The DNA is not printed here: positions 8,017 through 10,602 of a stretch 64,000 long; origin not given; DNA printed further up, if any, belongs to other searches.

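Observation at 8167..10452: Large orphan protein with a kinase-like C-terminal domain whose catalytic Asp appears replaced by His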

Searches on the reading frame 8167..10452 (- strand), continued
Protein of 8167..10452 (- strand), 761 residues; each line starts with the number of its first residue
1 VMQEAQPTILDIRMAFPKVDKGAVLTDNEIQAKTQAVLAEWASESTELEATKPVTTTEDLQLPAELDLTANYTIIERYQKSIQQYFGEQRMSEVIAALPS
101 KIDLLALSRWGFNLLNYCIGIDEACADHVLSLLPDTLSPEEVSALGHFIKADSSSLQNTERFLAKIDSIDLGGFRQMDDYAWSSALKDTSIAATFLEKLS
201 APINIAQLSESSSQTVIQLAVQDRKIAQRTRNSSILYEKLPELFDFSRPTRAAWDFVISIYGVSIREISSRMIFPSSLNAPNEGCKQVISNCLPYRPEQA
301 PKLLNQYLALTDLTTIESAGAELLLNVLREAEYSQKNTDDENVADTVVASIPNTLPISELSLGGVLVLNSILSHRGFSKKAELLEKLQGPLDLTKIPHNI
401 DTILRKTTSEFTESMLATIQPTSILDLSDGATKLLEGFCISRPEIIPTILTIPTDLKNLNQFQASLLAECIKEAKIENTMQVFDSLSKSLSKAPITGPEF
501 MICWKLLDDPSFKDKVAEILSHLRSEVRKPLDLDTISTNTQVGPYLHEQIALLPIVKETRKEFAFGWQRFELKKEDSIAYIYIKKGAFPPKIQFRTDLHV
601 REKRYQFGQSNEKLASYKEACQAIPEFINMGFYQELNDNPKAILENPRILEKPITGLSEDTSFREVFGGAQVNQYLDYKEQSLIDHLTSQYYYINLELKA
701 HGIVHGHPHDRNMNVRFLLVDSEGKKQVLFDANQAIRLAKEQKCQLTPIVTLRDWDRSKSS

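Call 77: list_cluster_members(proteins=[P0004, P0005, P0006, P0007, P0008, P0009, P0010, P0011, P0017, P0022])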
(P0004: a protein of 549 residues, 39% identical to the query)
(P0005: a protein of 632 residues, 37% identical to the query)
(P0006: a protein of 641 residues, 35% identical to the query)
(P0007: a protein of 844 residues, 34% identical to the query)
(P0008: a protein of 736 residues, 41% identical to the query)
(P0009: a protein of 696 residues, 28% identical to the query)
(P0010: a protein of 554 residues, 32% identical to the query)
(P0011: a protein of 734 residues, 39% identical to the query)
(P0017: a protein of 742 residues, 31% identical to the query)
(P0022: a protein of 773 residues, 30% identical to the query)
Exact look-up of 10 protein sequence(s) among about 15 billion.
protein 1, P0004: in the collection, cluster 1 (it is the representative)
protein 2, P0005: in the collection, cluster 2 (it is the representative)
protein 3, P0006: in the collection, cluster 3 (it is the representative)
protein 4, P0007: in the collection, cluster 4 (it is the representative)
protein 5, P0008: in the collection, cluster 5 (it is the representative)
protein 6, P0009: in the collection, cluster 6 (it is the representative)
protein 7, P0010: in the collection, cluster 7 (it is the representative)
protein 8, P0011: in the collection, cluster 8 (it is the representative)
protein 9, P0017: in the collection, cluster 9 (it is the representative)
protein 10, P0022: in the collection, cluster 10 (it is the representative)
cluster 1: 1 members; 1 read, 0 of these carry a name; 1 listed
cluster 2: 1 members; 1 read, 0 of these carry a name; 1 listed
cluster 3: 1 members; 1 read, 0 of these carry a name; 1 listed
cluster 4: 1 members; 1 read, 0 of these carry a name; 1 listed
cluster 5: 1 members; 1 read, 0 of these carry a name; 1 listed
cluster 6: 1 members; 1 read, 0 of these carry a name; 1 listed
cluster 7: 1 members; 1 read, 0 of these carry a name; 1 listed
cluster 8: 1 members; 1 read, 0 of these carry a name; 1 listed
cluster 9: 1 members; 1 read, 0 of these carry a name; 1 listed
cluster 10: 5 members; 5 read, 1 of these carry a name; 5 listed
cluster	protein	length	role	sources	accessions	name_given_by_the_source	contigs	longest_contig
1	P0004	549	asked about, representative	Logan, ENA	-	-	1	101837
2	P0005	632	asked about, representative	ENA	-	-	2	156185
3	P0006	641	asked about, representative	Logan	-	-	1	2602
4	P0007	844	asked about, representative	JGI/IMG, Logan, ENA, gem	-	-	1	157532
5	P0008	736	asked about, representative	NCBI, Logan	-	-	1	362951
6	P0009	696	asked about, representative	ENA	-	-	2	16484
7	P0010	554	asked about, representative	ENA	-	-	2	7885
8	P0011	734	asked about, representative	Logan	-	-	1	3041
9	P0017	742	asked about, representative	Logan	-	-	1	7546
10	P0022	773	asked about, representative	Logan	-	-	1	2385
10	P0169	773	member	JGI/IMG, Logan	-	hypothetical protein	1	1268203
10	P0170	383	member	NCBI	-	-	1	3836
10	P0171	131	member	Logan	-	-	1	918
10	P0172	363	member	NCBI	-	-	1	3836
